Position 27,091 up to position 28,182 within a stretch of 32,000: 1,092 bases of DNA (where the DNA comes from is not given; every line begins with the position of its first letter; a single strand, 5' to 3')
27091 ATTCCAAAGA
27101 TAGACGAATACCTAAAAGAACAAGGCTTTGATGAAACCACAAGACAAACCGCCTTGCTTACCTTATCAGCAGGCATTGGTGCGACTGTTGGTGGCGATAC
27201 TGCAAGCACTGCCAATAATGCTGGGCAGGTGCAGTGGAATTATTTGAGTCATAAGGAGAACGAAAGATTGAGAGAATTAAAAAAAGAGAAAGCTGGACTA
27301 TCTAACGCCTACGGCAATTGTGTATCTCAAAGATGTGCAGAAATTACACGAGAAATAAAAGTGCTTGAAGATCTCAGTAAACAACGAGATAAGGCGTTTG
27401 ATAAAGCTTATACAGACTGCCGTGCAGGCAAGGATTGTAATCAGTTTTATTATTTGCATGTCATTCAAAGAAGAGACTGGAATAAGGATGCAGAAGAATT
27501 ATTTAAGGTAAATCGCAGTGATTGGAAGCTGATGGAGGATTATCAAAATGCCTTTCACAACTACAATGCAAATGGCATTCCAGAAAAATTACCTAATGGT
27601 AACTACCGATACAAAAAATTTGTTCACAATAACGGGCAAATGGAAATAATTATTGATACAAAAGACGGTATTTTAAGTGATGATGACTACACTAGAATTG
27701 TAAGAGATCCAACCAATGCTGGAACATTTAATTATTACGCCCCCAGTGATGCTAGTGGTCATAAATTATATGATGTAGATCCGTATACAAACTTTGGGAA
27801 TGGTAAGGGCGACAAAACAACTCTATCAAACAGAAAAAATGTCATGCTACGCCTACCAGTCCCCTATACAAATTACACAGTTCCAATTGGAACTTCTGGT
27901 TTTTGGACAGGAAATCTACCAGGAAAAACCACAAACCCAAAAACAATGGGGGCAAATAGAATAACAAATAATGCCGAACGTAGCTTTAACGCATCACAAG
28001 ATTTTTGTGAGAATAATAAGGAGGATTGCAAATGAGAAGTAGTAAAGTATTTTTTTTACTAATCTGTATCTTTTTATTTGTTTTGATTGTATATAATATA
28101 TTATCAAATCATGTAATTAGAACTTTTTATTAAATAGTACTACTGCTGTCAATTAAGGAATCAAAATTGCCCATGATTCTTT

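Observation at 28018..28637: Three tandem modules of a toxin 3' tail coupled to a 32-40 codon transmembrane micro-ORF, in place of a conventional cdiI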

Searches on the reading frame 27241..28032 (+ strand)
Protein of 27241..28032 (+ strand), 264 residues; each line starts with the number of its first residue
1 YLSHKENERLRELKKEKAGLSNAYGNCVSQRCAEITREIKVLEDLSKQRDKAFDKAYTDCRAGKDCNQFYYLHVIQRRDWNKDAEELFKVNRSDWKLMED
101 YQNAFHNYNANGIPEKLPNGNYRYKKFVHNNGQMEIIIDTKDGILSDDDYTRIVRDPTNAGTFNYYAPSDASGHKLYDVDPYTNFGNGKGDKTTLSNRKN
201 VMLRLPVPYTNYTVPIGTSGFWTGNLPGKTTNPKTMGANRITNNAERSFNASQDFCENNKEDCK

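Call 7: search_protein_families(library=pfam, proteins=[window:27241-28032:+], max_evalue=1)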
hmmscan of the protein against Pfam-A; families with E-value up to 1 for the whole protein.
window:27241-28032:+ (264 aa): 1 family
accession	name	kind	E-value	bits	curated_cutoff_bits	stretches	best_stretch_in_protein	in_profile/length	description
PF21726.2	DUF6862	-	0.00038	20.9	24.1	1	5-67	1-52/67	Family of unknown function (DUF6862)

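Call 8: search_protein_families(library=ncbifam, proteins=[window:27241-28032:+], max_evalue=1)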
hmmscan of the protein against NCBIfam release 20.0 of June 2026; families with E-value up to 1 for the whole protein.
window:27241-28032:+ (264 aa): 2 families
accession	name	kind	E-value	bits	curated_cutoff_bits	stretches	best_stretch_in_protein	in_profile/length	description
NF040765.1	adhesion_FAF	equivalog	0.077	11.6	500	1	10-110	209-307/632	adhesion factor FAF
NF035935.1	ESAT6_3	subfamily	0.093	12.9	100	1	32-87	14-65/98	pore-forming ESAT-6 family protein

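Call 9: find_homologous_proteins(query=window:27241-28032:+, max_evalue=0.001)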
Query window:27241-28032:+ (264 aa): 20 proteins with E <= 0.001 among 244 candidates.
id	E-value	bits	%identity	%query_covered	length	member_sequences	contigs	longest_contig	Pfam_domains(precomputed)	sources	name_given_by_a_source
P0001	9.8e-124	431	71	100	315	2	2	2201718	-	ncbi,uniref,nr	ncbi:Uncharacterised protein [Moraxella veridica]|uniref:Uncharacterized protein n=2 Tax=Moraxellace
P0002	6.9e-116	405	66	100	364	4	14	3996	-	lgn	-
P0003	3.9e-109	383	69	98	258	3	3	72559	-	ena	-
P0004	3.1e-102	360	65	100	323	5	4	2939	-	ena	-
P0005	4.7e-98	346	62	100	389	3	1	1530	-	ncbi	ncbi:hypothetical protein SAMN02745664_1443, partial [Moraxella cuniculi DSM 21768]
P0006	8.9e-97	342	74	76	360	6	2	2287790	-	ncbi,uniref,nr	ncbi:hypothetical protein [Moraxella nonliquefaciens]|uniref:hypothetical protein n=2 Tax=Moraxella 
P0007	1.0e-96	342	71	77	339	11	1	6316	-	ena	-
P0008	2.9e-79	285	62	79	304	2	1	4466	-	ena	-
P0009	3.2e-74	268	58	75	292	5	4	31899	-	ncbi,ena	-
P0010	5.1e-67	245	54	77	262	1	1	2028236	-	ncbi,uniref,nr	ncbi:hypothetical protein LU293_03405 [Moraxella nasovis]|uniref:hypothetical protein n=1 Tax=Moraxe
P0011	7.1e-60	221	56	75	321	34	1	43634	-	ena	-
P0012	1.3e-58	217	53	77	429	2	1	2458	-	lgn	-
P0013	6.3e-57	212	53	75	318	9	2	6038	-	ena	-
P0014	1.4e-55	207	53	76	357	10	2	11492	-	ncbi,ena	-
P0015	3.0e-50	190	56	64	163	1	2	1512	-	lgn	-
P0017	1.1e-39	155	58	55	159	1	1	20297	-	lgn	-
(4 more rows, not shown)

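Call 11: find_related_loci(query=A1, collection=genome_contigs, flank=4000)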
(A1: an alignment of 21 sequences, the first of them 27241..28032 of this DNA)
Query A1 (264 aa) in genome_contigs; peptide patterns used: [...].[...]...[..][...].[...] (x = any residue, [..] = any of these).
96 stretches matched a pattern; 9 encode a relative of the query (tblastn E <= 1e-3); 9 distinct loci.
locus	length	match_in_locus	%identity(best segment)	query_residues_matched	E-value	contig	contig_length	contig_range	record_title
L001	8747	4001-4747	71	1-263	5e-130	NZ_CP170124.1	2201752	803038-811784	Moraxella sp. ATCC 23246 chromosome, complete genome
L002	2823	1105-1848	65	1-264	1e-115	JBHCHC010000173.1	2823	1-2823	MAG: Moraxella sp. isolate Z2-86_MAG_25 Z2-86__79983, whole genome shotgun sequence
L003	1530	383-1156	62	1-263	3e-109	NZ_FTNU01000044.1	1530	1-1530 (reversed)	Moraxella cuniculi DSM 21768, whole genome shotgun sequence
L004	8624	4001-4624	62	1-208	4e-87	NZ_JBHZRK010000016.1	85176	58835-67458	Psychrobacter piscatorii strain HQB-372 NODE_16_length_85176_cov_134.727412, whole genome shotgun sequence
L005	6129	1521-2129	57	1-198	1e-73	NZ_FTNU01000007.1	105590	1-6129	Moraxella cuniculi DSM 21768, whole genome shotgun sequence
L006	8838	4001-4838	71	70-259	1e-61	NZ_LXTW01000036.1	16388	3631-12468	Moraxella nonliquefaciens strain CCUG 348 contig_8, whole genome shotgun sequence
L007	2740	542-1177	47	1-200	1e-56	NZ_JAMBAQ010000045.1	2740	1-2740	Moraxella oculi strain Tifton1 NODE_45_length_2740_cov_197.784_ID_89, whole genome shotgun sequence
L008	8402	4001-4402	44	70-198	5e-31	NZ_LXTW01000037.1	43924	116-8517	Moraxella nonliquefaciens strain CCUG 348 contig_9, whole genome shotgun sequence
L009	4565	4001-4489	39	1-164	5e-30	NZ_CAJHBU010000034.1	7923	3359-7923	Psychrobacter vallis isolate Psychrobacter vallis CMS39, whole genome shotgun sequence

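Call 14: find_related_loci(query=A1, collection=metagenome_contigs, flank=3000)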
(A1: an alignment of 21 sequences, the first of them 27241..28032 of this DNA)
Query A1 (264 aa) in metagenome_contigs; peptide patterns used: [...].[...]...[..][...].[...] (x = any residue, [..] = any of these).
186 stretches matched a pattern; 10 encode a relative of the query (tblastn E <= 1e-3); 10 distinct loci.
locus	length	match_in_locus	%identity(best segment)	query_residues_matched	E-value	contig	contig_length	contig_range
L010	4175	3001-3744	65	1-264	2e-110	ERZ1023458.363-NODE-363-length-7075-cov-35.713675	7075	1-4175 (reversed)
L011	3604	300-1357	71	1-264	6e-105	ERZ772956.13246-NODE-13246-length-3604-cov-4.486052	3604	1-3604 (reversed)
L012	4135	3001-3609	56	1-198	2e-72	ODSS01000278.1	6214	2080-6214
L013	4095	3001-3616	57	1-200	3e-59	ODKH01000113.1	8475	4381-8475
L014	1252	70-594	45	30-199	1e-44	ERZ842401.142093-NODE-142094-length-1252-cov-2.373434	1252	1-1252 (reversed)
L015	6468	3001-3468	42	42-199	1e-37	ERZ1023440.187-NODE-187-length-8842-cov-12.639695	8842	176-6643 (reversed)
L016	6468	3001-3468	42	42-199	1e-37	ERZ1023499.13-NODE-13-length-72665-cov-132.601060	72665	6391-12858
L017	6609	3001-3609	37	1-200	4e-37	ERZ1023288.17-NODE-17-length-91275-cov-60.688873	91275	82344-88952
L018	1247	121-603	38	37-200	1e-32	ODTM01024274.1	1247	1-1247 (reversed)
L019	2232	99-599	37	42-199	5e-22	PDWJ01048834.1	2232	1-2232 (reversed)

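Call 21: find_encoding_contigs(protein=P0017, flank=3000, max_places=4)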
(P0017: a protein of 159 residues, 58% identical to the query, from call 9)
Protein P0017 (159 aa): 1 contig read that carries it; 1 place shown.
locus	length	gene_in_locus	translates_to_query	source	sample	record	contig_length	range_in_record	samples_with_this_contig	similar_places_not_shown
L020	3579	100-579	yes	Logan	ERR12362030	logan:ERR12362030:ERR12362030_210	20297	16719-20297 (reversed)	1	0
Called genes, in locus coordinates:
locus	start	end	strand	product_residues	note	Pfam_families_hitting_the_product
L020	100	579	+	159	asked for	-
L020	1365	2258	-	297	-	PF00126:HTH_1, PF03466:LysR_substrate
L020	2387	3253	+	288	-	PF02826:2-Hacid_dh_C (weak), PF03446:NAD_binding_2, PF03807:F420_oxidored (weak), PF14833:NAD_binding_11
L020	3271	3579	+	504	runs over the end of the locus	PF00171:Aldedh, PF05893:LuxC (weak)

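Call 22: find_encoding_contigs(protein=P0010, flank=3000, max_places=3)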
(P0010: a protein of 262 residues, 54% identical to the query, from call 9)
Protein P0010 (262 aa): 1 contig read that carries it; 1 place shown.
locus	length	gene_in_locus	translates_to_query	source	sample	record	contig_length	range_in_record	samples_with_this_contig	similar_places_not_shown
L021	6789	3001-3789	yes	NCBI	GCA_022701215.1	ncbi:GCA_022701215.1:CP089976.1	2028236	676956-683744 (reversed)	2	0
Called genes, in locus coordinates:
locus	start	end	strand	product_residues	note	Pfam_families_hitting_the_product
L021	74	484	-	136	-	-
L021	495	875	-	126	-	-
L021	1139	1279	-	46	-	-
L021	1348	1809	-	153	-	-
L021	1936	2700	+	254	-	PF13332:Fil_haemagg_2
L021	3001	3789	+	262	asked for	-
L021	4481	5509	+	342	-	PF04829:PT-VENN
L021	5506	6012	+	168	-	-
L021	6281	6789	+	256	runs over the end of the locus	-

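Call 24: predict_structure(alignment_id=A1)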
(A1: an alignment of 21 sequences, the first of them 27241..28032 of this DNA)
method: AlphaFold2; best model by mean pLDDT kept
length: 264 residues; sequences in the alignment: 21
mean_pLDDT: 66.5   pTM: 0.59
mean pLDDT of the five models: 66.5, 66.0, 64.0, 58.4, 48.7
residues with pLDDT >= 90: 20; 70-90: 95; 50-70: 93; < 50: 56
segments of 3 or more residues with pLDDT < 50: 157-176, 186-192, 224-245, 262-264
pLDDT, mean of each block of 10 residues (from residue 1): 78 88 76 92 87 76 68 68 79 81 66 74 83 76 90 66 37 41 46 56 59 59 46 43 49 55 44
secondary structure, 60 per line:
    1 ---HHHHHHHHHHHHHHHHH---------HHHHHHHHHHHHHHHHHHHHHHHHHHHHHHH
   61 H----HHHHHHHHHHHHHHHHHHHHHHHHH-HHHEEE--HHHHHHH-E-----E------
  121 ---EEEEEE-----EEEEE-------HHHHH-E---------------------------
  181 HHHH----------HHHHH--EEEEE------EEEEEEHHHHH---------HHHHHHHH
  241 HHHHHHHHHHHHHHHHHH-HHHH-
elements in order: H4-20 H30-61 H66-90 E95-97 H100-106 E124-129 E135-139 H147-151 H181-184 H195-199 E202-206 E213-218 H219-223 H233-258 H260-263
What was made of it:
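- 27241..27504 (+): N-terminal helical domain of the CT, with two Cys pairs (CVSQRC, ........). Weak DUF6862 match, E=4e-4, below the Pfam cut-off (call 7); three long helices at pLDDT 76-92 (call 24)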

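Call 26: search_solved_structures(query=A1, max_evalue=1)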
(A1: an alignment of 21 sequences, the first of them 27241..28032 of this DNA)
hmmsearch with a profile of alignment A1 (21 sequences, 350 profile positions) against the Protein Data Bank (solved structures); distinct sequences matched with E-value up to 1: 0.

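Call 32: search_protein_representatives(alignment_id=A1)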
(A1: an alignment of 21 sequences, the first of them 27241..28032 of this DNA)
Query: 21 sequences, 350 profile positions. Proteins with E-value up to 0.001 (for the whole library): 628; up to 1e-10: 117; up to 1e-30: 29. The best 150 are listed.
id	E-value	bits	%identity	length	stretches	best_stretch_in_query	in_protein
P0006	1.5e-178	609.8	-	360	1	2-306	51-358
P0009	5.1e-146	502.8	-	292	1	26-305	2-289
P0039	2.1e-129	448.2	-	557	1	3-347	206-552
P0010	2.6e-108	378.8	-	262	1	90-338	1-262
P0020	5.7e-85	302.0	-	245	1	98-340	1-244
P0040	2.3e-75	270.4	-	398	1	2-186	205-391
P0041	2.0e-69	250.9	-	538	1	4-289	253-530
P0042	2.9e-63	230.7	-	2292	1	11-310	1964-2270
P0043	1.4e-61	225.1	-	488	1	15-340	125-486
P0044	1.1e-57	212.3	-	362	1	25-309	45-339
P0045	1.7e-57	211.7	-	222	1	133-336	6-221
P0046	3.5e-51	190.9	-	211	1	63-272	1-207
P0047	1.4e-42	162.7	-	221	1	104-338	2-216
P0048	1.5e-42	162.6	-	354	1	2-96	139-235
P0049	5.0e-42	160.8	-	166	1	2-108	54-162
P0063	1.8e-31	126.1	-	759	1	17-295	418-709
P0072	1.1e-27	113.7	-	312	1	32-277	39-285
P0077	8.0e-26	107.5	-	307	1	23-287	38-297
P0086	5.8e-24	101.4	-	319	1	97-288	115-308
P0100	3.7e-19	85.6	-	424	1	101-291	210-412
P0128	3.3e-13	66.0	-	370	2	165-292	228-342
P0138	3.3e-12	62.7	-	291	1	157-288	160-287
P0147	5.3e-11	58.8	-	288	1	180-287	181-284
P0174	3.1e-09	53.0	-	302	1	168-287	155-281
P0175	4.1e-09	52.5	-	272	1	189-277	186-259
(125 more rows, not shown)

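Call 34: search_protein_families(library=pfam, proteins=[P0072, P0077, P0086, P0100, P0128, P0138, P0147, P0174, P0175, P0063], max_evalue=0.1)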
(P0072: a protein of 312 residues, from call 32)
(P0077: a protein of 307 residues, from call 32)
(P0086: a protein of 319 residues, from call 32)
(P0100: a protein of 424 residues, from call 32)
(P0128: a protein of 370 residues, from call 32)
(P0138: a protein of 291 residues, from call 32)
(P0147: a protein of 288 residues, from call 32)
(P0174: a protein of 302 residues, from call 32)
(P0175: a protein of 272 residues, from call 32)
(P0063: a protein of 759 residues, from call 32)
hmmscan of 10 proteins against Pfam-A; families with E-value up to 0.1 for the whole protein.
P0072 (312 aa): 2 families
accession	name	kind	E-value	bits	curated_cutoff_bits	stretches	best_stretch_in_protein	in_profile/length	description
PF04829.18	PT-VENN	-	1.9e-05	25.2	20.3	1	62-98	14-50/52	Pre-toxin domain with VENN motif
PF21726.2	DUF6862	-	0.042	14.3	24.1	0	101-160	1-54/67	Family of unknown function (DUF6862)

P0077 (307 aa): 0 families

P0086 (319 aa): 1 family
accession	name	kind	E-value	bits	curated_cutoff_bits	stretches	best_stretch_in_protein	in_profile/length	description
PF04830.18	DUF637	-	7.5e-06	26.3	26.6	1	14-58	121-167/168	Possible hemagglutinin (DUF637)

P0100 (424 aa): 1 family
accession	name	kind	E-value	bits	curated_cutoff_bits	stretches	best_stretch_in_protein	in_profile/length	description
PF25802.1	WWC1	-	0.083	13.3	27.8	1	201-238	39-76/135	WWC1-like, helical hairpin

P0128 (370 aa): 1 family
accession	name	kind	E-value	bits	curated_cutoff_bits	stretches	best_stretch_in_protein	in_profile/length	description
PF23847.1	DUF7211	-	7.9e-12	44.8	27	1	9-27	6-24/25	Family of unknown function (DUF7211)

P0138 (291 aa): 0 families

P0147 (288 aa): 0 families

P0174 (302 aa): 1 family
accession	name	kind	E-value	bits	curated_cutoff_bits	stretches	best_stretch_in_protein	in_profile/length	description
PF03527.20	RHS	-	0.0033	17.7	27.9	1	21-42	2-23/38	RHS protein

P0175 (272 aa): 0 families

P0063 (759 aa): 2 families
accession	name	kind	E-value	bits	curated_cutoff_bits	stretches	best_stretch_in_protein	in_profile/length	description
PF13332.12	Fil_haemagg_2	-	6.5e-22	78.9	22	1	4-104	69-169/170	Hemagglutinin repeat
PF04829.18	PT-VENN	-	3.6e-09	37.1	20.3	1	454-502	2-51/52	Pre-toxin domain with VENN motif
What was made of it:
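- On CDI system (CdiB/CdiA/CdiI, type Vb secretion): PT-VENN is not reported for the window CT (call 7), but it is hit in relatives carrying the same core (P0072, P0063, call 34).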

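Call 40: find_encoding_contigs(protein=P0045, flank=2500, max_places=2)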
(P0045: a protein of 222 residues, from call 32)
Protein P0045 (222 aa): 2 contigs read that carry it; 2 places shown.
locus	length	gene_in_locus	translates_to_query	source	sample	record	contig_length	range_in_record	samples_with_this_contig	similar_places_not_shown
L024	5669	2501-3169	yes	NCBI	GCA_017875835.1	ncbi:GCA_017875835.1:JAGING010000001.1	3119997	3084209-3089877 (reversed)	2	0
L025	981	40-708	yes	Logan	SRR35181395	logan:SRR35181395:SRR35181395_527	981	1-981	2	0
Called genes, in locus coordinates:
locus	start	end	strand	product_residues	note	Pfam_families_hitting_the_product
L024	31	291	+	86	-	-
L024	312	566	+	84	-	-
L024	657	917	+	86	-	-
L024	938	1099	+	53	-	-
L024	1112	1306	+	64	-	-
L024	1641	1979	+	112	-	PF01710:HTH_Tnp_IS630, PF13384:HTH_23 (faint), PF13518:HTH_28 (faint), PF13551:HTH_29 (faint)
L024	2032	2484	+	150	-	PF13358:DDE_3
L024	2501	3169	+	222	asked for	-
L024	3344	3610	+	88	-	PF13358:DDE_3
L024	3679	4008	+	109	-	-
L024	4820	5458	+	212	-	PF13442:Cytochrome_CBB3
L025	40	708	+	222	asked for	-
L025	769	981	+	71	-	?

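Call 78: find_encoding_contigs(protein=P0002, flank=1500, max_places=3)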
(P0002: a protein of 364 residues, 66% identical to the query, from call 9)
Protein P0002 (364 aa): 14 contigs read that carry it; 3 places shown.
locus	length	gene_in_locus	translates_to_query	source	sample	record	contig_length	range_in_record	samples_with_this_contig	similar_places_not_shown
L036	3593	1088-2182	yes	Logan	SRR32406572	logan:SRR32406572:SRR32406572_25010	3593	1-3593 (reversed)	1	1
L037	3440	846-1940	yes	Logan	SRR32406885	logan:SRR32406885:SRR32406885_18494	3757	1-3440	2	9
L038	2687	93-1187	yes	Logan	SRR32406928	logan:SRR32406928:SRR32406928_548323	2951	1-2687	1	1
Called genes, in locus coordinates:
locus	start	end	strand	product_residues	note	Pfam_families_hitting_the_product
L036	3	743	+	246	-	?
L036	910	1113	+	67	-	-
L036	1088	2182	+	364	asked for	-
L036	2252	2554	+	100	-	-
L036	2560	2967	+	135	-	-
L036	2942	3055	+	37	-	-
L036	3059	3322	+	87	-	-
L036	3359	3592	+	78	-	?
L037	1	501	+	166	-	?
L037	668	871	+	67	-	-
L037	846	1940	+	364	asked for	-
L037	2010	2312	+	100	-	-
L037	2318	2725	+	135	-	-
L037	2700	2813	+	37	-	-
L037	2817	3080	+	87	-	-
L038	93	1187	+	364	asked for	-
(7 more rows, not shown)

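Call 88: fold_search(model_id=the predicted structure, library=pdb)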
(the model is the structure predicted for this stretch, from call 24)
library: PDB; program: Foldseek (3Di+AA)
matches with E <= 10: 68; with E <= 0.001: 0
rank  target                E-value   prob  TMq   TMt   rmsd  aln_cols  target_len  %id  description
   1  7svi_D                1.3e+00  0.05  0.09  0.08  13.2        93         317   10  Bile Salt Hydrolase C from Lactobacillus johnsonii (released 2023-01-25)
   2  7svi_A                1.4e+00  0.04  0.09  0.08  14.3        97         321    9  Bile Salt Hydrolase C from Lactobacillus johnsonii (released 2023-01-25)
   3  8zjy_E                2.4e+00  0.09  0.11  0.06   5.3        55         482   14  Cryo-EM structure of pAg-bound BTN2A1-BTN3A1-BTN3A3 in complex with Vgamma9-Vdelta2 TCR (G115 genotype) (released 2025-11-26)
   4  8ewt_B                2.6e+00  0.03  0.09  0.08  13.1        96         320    9  Bile salt hydrolase A from Lactobacillus gasseri bound to covalent probe (released 2023-11-15)
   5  9go6_Q                2.9e+00  0.02  0.13  0.12  26.5       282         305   12  Salmonella hook-filament junction complex (released 2025-04-09)
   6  3d5p_A                3.1e+00  0.09  0.12  0.21  11.2        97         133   13  CRYSTAL STRUCTURE OF A PUTATIVE GLUCAN SYNTHESIS REGULATOR OF SMI1/KNR4 FAMILY (BF1740) FROM BACTEROIDES FRAGILIS NCTC (released 2008-07-15)
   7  1d9q_D                3.1e+00  0.04  0.11  0.09  12.0       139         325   11  OXIDIZED PEA FRUCTOSE-1,6-BISPHOSPHATASE FORM 1 (released 1999-12-03)
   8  8ppr_K                3.5e+00  0.07  0.10  0.10  12.6        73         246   11  Structure of the human outer kinetochore KMN network complex (released 2024-03-20)
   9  7svf_A                3.7e+00  0.03  0.09  0.08  13.1        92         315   10  Bile salt hydrolase A from Lactobacillus gasseri with taurine bound (released 2023-01-25)
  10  8etk_A                3.9e+00  0.02  0.09  0.08  13.1        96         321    9  Bile salt hydrolase A from Lactobacillus gasseri bound to covalent probe (released 2023-11-01)
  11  1jch_A                4.1e+00  0.04  0.17  0.10  36.6       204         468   14  Crystal Structure of Colicin E3 in Complex with its Immunity Protein (released 2001-11-30)
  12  2rg2                  4.1e+00  0.02  0.12  0.10  19.7       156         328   12  Crystal structure of variant R18L of conjugated bile acid hydrolase from Clostridium perfringens (released 2009-02-17)
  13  1dbz_B                4.6e+00  0.03  0.11  0.09  12.1       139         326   12  C153S MUTANT OF PEA FRUCTOSE-1,6-BISPHOSPHATASE (released 1999-12-03)
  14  1d9q_B                4.6e+00  0.03  0.11  0.09  12.1       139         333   12  OXIDIZED PEA FRUCTOSE-1,6-BISPHOSPHATASE FORM 1 (released 1999-12-03)
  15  1pk0_B                4.8e+00  0.01  0.09  0.06  12.2       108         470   12  Crystal Structure of the EF3-CaM complexed with PMEApp (released 2004-02-10)
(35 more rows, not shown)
